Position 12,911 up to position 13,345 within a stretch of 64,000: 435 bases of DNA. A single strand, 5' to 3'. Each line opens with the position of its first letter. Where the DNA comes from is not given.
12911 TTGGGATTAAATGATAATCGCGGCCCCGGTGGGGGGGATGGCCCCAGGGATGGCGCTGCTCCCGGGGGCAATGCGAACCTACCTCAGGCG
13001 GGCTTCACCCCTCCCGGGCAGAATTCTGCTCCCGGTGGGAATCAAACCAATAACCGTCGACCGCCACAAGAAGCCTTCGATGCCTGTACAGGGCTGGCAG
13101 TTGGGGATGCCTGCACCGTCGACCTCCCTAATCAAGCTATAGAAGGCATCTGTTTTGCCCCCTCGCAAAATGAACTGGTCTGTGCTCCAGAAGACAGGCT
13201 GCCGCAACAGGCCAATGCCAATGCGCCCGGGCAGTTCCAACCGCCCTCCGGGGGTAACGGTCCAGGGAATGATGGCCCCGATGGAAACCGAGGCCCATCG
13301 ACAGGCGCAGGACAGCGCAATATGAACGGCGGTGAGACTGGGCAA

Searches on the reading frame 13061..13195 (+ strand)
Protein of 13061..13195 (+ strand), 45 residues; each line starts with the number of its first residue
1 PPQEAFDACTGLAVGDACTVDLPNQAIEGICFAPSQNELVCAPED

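Call 10: search_protein_families(library=pfam, proteins=[window:13061-13195:+], max_evalue=1)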
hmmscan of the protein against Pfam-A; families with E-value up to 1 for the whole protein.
seq(45 aa): 0 families

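Call 13: search_protein_families(library=ncbifam, proteins=[window:13061-13195:+], max_evalue=1)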
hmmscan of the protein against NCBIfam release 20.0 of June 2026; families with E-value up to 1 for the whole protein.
seq(45 aa): 0 families

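Call 14: find_homologous_proteins(query=A1, max_evalue=10)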
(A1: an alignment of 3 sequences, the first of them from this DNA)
Query A1 (3 sequences): 3 candidates shared short words with the query, none scored E <= 10.

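Call 22: search_solved_structures(query=A1, max_evalue=10)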
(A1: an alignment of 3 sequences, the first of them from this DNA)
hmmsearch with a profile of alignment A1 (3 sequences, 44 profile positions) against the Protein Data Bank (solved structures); distinct sequences matched with E-value up to 10: 1.
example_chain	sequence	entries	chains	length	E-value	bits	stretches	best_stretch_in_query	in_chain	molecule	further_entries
1vck_A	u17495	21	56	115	0.75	13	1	5-22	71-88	ferredoxin component of carbazole | Ferredoxin CarAc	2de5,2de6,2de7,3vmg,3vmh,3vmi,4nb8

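Call 24: search_protein_representatives(alignment_id=A1)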
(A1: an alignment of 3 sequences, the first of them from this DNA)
Query: 3 sequences, 44 profile positions. Proteins with E-value up to 0.001 (for the whole library): 1349; up to 1e-10: 293; up to 1e-30: 11. The best 150 are listed.
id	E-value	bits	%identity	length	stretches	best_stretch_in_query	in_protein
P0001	4.2e-50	183.5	-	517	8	1-42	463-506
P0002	1.3e-46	172.3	-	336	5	1-43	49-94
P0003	3.4e-44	164.6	-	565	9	1-42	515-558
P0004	3.4e-40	151.8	-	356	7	1-42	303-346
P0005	8.1e-40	150.6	-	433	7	1-42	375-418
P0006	4.4e-34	132.2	-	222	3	1-43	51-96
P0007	1.2e-33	130.8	-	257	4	1-43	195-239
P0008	7.6e-33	128.3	-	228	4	1-42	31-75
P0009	3.9e-31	122.8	-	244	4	1-43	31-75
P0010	5.7e-31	122.3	-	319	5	1-43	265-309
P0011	7.3e-31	121.9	-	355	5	2-43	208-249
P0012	1.5e-29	117.7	-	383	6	1-42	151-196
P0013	1.6e-29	117.7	-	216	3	1-43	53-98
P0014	9.4e-29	115.2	-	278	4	1-32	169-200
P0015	1.6e-28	114.4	-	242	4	1-44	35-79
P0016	1.9e-28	114.2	-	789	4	1-42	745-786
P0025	3.0e-25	104.0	-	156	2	2-41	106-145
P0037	1.2e-21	92.4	-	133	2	1-44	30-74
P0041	4.1e-21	90.7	-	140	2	1-43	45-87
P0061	1.1e-18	82.9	-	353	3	1-43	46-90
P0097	2.1e-16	75.7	-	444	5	1-42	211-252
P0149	4.0e-14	68.3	-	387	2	2-43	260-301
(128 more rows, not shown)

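Call 27: search_protein_families(library=pfam, proteins=[P0001, P0002, P0006, P0016, P0025, P0037, P0041, P0061, P0097, P0149], max_evalue=1)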
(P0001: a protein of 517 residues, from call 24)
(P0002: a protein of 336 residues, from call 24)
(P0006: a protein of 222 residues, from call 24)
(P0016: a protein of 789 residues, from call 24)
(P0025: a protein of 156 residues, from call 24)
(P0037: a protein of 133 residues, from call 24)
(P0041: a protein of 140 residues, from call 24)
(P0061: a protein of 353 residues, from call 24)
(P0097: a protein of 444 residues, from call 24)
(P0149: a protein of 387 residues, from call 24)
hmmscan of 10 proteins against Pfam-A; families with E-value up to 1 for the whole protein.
P0001 (517 aa): 1 family
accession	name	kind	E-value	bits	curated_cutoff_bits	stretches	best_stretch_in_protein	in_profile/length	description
PF12260.14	PIP49_C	-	0.15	12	25.2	1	82-158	109-186/189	Protein-kinase domain of FAM69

P0002 (336 aa): 1 family
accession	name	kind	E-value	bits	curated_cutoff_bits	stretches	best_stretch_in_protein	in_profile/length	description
PF18345.7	zf_CCCH_4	-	0.03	14.9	29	0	307-315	5-13/19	Zinc finger domain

P0006 (222 aa): 4 families
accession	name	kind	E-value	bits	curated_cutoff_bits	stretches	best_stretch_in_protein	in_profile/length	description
PF18614.7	RNase_II_C_S1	-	0.0017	18.6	26.6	0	115-144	3-35/59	RNase II-type exonuclease C-terminal S1 domain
PF18345.7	zf_CCCH_4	-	0.0032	17.9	29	0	78-85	6-13/19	Zinc finger domain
PF08562.15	Crisp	-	0.0075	17.3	27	0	113-141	21-49/55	Crisp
PF06275.16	DUF1031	-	0.29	11.9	25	0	174-199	10-35/80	Protein of unknown function (DUF1031)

P0016 (789 aa): 1 family
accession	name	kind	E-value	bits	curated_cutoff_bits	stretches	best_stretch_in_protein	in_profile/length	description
PF07603.17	Lcl_C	-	6.8e-46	155.8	34.9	2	270-365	1-99/117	Lcl C-terminal domain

P0025 (156 aa): 4 families
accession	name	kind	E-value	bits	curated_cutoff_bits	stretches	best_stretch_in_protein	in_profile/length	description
PF17189.10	Glyco_hydro_30C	-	0.07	13.7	22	0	118-131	16-29/65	Glycosyl hydrolase family 30 beta sandwich domain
PF04565.21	RNA_pol_Rpb2_3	-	0.31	11.7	21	0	39-61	39-58/68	RNA polymerase Rpb2, domain 3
PF01272.25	GreA_GreB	-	0.31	11.5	26.9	0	112-131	49-68/77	Transcription elongation factor, GreA/GreB, C-term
PF17447.7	YkpC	-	0.44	10.8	27.7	1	12-31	10-32/42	Uncharacterized YkpC-like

P0037 (133 aa): 3 families
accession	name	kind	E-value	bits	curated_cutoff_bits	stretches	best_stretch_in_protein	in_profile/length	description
PF24155.1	DUF7406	-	0.0001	22.6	28.4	1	39-59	13-33/52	Domain of unknown function (DUF7406)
PF00526.23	Dicty_CTDC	-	0.085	13.1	27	0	97-105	4-12/24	Dictyostelium (slime mold) repeat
PF10886.13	DUF2685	-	0.19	12.4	25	0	96-114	12-30/55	Protein of unknown function (DUF2685)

P0041 (140 aa): 0 families

P0061 (353 aa): 0 families

P0097 (444 aa): 1 family
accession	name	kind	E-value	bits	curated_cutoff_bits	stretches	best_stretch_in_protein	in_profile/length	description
PF04886.17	PT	-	0.49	10.4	26.2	0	25-43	10-28/36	PT disordered repeat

P0149 (387 aa): 2 families
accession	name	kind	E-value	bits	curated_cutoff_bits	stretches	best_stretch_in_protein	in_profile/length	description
PF18884.5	TSP3_bac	-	0.031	14.6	25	1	109-125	1-17/22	Bacterial TSP3 repeat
PF01355.22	HIPIP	-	0.36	11.6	22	0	274-296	32-55/66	High potential iron-sulfur protein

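Call 28: search_protein_families(library=ncbifam, proteins=[P0001, P0002, P0006, P0016, P0025, P0037, P0041, P0061, P0097, P0149], max_evalue=1)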
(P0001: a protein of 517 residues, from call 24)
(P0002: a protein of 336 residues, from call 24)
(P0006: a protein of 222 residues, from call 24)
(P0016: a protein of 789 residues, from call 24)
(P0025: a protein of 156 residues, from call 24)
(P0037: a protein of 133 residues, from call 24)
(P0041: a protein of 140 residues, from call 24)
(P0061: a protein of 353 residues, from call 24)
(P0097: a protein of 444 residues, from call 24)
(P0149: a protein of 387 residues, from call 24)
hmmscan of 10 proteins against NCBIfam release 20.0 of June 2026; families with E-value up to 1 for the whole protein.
P0001 (517 aa): 0 families

P0002 (336 aa): 0 families

P0006 (222 aa): 0 families

P0016 (789 aa): 2 families
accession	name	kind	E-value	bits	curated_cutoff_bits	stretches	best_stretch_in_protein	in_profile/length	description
NF047850.1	Lsa25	exception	2.8e-10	40.4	260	2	295-359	118-178/207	surface adhesin Lsa25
NF052322.1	FimD_tip_adhes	equivalog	0.021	13.5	170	1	297-348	584-633/664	fimbrial tip adhesin FimD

P0025 (156 aa): 2 families
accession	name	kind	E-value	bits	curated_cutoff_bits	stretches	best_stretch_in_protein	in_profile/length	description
NF004548.0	PRK05892.1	equivalog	0.042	13.8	126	0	108-130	124-146/158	nucleoside diphosphate kinase regulator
NF011960.0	PRK15431.1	equivalog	0.14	12.6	111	0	105-145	28-71/78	[Fe-S]-dependent transcriptional repressor FeoC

P0037 (133 aa): 2 families
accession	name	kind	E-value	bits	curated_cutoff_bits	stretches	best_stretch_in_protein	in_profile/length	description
TIGR02084.1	leud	equivalog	0.0095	15.6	245.85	0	87-111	100-124/156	3-isopropylmalate dehydratase small subunit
TIGR03928.1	T7_EssCb_Firm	equivalog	0.78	7.2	778.4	0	51-69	469-487/1296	type VII secretion protein EssC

P0041 (140 aa): 0 families

P0061 (353 aa): 2 families
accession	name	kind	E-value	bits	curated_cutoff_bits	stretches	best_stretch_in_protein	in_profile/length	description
NF045556.1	TbtD_PbtD_pyrid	equivalog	0.024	13.8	325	1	126-199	200-272/354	thiopeptide maturation pyridine synthase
NF052352.1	TriaclglyLipLipYMycb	equivalog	0.2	10.7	450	1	112-220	4-112/397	triacylglycerol lipase LipY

P0097 (444 aa): 0 families

P0149 (387 aa): 3 families
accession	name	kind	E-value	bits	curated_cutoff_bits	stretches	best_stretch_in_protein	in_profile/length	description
NF033765.2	gliding_CglD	equivalog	6.5e-06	24.2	400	1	86-143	246-300/1124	adventurous gliding motility lipoprotein CglD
NF047639.1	throspo3_MtsD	equivalog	0.0022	16.2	800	1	105-159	456-508/651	cell-cell cohesion protein MtsD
TIGR04554.1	3TM_mycoplas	hypoth_equivalog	0.14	12.5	40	1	2-46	23-68/105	TIGR04554 family membrane protein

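Call 36: list_cluster_members(proteins=[P0001, P0002, P0006, P0016, P0025, P0037, P0041, P0061, P0097, P0149])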
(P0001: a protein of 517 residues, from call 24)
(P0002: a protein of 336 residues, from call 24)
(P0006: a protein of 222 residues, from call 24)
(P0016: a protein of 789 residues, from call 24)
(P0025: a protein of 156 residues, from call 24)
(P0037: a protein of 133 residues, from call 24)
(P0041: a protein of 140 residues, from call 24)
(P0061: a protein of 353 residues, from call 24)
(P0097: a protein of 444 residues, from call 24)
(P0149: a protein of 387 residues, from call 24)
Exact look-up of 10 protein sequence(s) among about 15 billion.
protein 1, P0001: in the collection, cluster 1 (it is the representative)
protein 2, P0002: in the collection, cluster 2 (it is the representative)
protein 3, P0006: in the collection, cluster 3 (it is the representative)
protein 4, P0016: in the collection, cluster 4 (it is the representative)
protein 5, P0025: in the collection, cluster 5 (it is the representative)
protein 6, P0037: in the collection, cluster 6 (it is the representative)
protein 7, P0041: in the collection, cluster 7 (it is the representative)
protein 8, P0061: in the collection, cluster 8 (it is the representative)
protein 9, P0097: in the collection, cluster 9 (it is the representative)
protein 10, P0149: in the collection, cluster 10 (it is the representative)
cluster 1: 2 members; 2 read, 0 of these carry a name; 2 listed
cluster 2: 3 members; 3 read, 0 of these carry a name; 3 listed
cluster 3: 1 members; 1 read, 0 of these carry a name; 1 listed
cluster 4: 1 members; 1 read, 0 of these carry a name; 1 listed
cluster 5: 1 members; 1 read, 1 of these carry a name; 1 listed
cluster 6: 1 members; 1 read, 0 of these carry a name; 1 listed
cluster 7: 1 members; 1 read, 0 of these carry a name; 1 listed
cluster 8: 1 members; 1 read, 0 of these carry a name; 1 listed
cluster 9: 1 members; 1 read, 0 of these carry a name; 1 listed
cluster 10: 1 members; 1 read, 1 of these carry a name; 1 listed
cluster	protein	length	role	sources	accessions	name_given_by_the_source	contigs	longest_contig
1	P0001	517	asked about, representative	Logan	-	-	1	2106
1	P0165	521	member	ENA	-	-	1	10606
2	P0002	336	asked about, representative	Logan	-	-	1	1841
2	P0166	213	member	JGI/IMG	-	-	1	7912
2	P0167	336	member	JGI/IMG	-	-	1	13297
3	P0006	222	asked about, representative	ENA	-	-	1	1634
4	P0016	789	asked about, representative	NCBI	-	-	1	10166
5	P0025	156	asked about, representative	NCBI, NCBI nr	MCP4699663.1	MAG: hypothetical protein GY862_22860 [Gammaproteobacteria bacterium] | hypothetical protein [Gammaproteobacteria bacterium]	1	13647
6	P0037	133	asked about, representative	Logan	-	-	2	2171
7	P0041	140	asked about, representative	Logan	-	-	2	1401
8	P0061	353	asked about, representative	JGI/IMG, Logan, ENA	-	-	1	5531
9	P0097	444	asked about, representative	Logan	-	-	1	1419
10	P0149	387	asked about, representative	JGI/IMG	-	hypothetical protein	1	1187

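Call 38: find_related_loci(query=A1, collection=genome_contigs, flank=5000)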
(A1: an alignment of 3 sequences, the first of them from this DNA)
Query A1 (45 aa) in genome_contigs; peptide patterns used: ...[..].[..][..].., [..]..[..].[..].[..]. (x = any residue, [..] = any of these).
187 stretches matched a pattern; 123 encode a relative of the query (tblastn E <= 1e-3); the best 80 are kept; 80 distinct loci.
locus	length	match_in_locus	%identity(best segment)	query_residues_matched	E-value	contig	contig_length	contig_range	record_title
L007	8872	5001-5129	65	1-43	1e-17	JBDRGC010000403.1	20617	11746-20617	MAG: Chloroflexota bacterium isolate MEGAHIT-group-1.410 k141_1528903, whole genome shotgun sequence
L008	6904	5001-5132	68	1-44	3e-15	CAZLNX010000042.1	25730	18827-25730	MAG TPA_asm: uncultured Anaerolineales bacterium isolate SRP077602_co5_33 genome assembly, contig: NODE_9484_length_2573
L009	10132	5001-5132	61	1-44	3e-13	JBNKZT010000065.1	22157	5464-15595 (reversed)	MAG: Candidatus Promineifilaceae bacterium isolate D1.bin.20.strict NODE_65_length_22157_cov_4.296150, whole genome shot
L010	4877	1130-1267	59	1-45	3e-13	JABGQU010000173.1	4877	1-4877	MAG: Anaerolineae bacterium isolate co234_bin63 NODE_26037_length_4877_cov_27.556616, whole genome shotgun sequence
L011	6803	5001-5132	57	1-43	1e-12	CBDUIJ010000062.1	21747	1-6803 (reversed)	MAG TPA_asm: uncultured Granulosicoccus sp. isolate SRR22808120_concoct_94 genome assembly, contig: ERZ25043458.1895, wh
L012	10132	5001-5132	59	1-43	2e-11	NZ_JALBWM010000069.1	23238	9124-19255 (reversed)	Microbulbifer okhotskensis strain OS29 NODE_69_length_23238_cov_54.482422, whole genome shotgun sequence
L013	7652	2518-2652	47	1-45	3e-11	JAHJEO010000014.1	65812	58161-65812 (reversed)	MAG: Gammaproteobacteria bacterium isolate Modern_marine_glass_biofilm.mb.13 Modern_marine_glas.mb.13_k141_553194, whole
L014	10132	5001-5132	55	1-43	3e-11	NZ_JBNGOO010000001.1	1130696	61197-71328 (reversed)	Granulosicoccus sp. 3-233 NODE_1_length_1130696_cov_123.323999, whole genome shotgun sequence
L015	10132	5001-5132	55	1-43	5e-11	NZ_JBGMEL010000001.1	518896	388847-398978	Microbulbifer echini strain JCM 30400 Scaffold1, whole genome shotgun sequence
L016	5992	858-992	53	1-44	8e-11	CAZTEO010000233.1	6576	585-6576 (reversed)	MAG TPA_asm: uncultured Anaerolineales bacterium isolate binchicken_co15_108 genome assembly, contig: NODE_10698_length_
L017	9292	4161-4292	50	1-43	8e-11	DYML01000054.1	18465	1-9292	MAG TPA_asm: Anaerolinea thermophila isolate SulCav_FS06-10_51_17 SulCav_FS06_10_1521_length_18465_cov_8_834275, whole g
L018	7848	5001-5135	53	1-44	1e-10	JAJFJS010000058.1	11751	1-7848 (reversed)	MAG: Gammaproteobacteria bacterium isolate OFTM71 OFTM71_57, whole genome shotgun sequence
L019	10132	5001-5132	52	1-43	1e-10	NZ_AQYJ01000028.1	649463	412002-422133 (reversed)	Microbulbifer variabilis ATCC 700307 G367DRAFT_scaffold00002.2_C, whole genome shotgun sequence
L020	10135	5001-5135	49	1-44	2e-10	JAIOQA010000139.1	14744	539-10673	MAG: Deltaproteobacteria bacterium isolate LakeFargette_0920_ALND_MAG_72_12 LacPavin_0920_ALND_scaffold_312448, whole ge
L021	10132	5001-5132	49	1-45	3e-10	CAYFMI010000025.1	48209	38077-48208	MAG TPA_asm: uncultured Anaerolineales bacterium isolate ERP019367_co2_135 genome assembly, contig: NODE_671_length_4820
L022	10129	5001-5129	50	1-44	3e-10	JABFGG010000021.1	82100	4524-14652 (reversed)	MAG: Chloroflexota bacterium isolate CFX15 c_000000000021, whole genome shotgun sequence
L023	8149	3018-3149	49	1-45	4e-10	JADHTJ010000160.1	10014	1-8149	MAG: Anaerolineales bacterium isolate BS150m-G17 BS-150m-C6250, whole genome shotgun sequence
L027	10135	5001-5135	49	1-44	7e-10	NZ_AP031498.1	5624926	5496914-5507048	Maricurvus nonylphenolicus strain KU41E chromosome, complete genome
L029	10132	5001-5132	43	1-44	2e-9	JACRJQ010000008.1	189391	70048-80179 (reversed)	MAG: Candidatus Taylorbacteria bacterium isolate NC_groundwater_1833_Pr3_B-0.1um_56_22 SR-2_scaffold_141_3504773, whole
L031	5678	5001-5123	56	4-43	3e-9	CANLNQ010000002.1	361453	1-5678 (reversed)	uncultured Granulosicoccus sp. isolate 3-149-J.fasta genome assembly, contig: NODE_2, whole genome shotgun sequence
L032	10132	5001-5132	45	1-43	3e-9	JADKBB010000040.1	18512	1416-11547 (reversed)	MAG: Candidatus Villigracilis proximus isolate Mari_MAXAC.029 tig00032148-10-189180, whole genome shotgun sequence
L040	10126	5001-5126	49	3-45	1e-8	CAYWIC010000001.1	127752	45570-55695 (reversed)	MAG TPA_asm: uncultured Anaerolineales bacterium isolate binchicken_co65_55 genome assembly, contig: NODE_318_length_127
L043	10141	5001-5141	49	1-45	2e-8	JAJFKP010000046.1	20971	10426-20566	MAG: Woeseiaceae bacterium isolate OFTM117 OFTM117_45, whole genome shotgun sequence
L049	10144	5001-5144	50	1-45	6e-8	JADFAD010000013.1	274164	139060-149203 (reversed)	MAG: Oceanospirillaceae bacterium isolate C15_61_62_5 c_000000000014, whole genome shotgun sequence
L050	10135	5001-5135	40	1-44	2e-8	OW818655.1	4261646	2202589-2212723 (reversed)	metagenome genome assembly, chromosome: 1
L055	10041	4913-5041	43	1-44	1e-7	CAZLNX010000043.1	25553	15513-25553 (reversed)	MAG TPA_asm: uncultured Anaerolineales bacterium isolate SRP077602_co5_33 genome assembly, contig: NODE_9583_length_2555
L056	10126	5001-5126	42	1-43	1e-7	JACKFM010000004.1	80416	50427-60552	MAG: Candidatus Omnitrophota bacterium isolate HK-STAS-OMNI-5 HK-STAS-OMNI-5_4, whole genome shotgun sequence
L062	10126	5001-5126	42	1-43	6e-7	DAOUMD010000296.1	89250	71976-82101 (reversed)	MAG TPA_asm: Anaerolineae bacterium isolate W31_78 k127_673032, whole genome shotgun sequence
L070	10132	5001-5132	41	1-43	8e-7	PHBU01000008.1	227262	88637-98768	MAG: Chloroflexi bacterium HGW-Chloroflexi-6 bjp_ig2157_scaffold_19, whole genome shotgun sequence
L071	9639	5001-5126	47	1-43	1e-6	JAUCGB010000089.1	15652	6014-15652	Anaerolineales bacterium HSG24 NODE_202_length_15652, whole genome shotgun sequence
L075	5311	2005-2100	53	1-31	1e-6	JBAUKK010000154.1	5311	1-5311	MAG: Candidatus Deferrimicrobiaceae bacterium isolate MFD02415_ilm_asm_bin11 k127_13812, whole genome shotgun sequence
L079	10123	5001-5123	37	3-43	2e-6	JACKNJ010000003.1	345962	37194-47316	MAG: Gammaproteobacteria bacterium isolate HK-STAS-PROT-141 HK-STAS-PROT-141_3, whole genome shotgun sequence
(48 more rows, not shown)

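Call 43: search_protein_families(library=pfam, proteins=[L012:5227-6342:+, L027:4923-6032:+, L023:213-1376:+, L050:6362-7621:+, L050:7658-9589:+, L032:5137-7098:+, L071:4908-8492:+, L029:3876-5132:+, L056:4167-5129:+, L079:4008-5144:+], max_evalue=0.01)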
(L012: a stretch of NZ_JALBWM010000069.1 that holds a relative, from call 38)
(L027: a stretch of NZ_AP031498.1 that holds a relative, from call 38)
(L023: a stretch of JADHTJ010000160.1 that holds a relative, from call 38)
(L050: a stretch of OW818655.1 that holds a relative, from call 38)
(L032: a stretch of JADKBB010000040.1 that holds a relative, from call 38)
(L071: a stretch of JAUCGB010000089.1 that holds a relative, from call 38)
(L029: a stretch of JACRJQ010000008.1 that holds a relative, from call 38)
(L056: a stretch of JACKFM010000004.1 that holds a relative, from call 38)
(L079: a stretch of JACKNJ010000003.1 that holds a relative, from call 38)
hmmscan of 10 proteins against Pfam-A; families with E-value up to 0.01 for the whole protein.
L012:5227-6342:+ (372 aa): 1 family
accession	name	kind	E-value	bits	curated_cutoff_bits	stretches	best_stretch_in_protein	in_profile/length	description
PF14240.11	YHYH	-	3.1e-64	216.9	25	1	150-346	2-193/193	YHYH protein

L027:4923-6032:+ (370 aa): 1 family
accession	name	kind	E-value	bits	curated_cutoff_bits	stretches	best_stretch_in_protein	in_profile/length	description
PF14240.11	YHYH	-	7.6e-71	238.5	25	1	161-358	1-193/193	YHYH protein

L023:213-1376:+ (388 aa): 1 family
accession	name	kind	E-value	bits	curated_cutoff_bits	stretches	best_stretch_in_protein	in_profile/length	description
PF14240.11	YHYH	-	1.6e-68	230.9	25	1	108-300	1-193/193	YHYH protein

L050:6362-7621:+ (420 aa): 1 family
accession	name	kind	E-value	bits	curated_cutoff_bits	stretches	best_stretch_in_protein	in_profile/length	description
PF14240.11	YHYH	-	1.3e-18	68.1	25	2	188-280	3-111/193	YHYH protein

L050:7658-9589:+ (644 aa): 1 family
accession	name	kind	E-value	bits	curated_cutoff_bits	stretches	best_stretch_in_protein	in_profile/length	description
PF03098.20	An_peroxidase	-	5.2e-161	537.2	25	1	52-551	4-530/530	Animal haem peroxidase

L032:5137-7098:+ (654 aa): 1 family
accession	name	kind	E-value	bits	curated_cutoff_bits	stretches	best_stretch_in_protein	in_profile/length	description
PF03098.20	An_peroxidase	-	1e-160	536.3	25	1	67-567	2-530/530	Animal haem peroxidase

L071:4908-8492:+ (1195 aa): 4 families
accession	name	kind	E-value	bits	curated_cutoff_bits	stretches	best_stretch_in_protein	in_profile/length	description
PF07603.17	Lcl_C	-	5.6e-42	143.2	34.9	2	315-416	2-106/117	Lcl C-terminal domain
PF05935.17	Arylsulfotrans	-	1.4e-23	84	24.2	1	529-911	27-356/374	Arylsulfotransferase (ASST)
PF14269.12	Arylsulfotran_2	-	1.2e-08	35.2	27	1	595-906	23-299/301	Arylsulfotransferase (ASST)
PF01825.27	GPS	-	4.5e-05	24.3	22.5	1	1145-1179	5-45/45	GPCR proteolysis site, GPS, motif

L029:3876-5132:+ (419 aa): 1 family
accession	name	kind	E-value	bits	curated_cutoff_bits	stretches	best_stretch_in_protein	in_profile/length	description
PF14240.11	YHYH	-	4.1e-18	66.5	25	2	196-284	3-110/193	YHYH protein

L056:4167-5129:+ (321 aa): 1 family
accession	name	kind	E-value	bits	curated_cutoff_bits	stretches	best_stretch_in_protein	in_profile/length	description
PF14240.11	YHYH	-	4.8e-61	206.5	25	1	67-245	1-193/193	YHYH protein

L079:4008-5144:+ (379 aa): 1 family
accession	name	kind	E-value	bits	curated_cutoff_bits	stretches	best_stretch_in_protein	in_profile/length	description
PF14240.11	YHYH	-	2.1e-64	217.5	25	1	100-291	1-193/193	YHYH protein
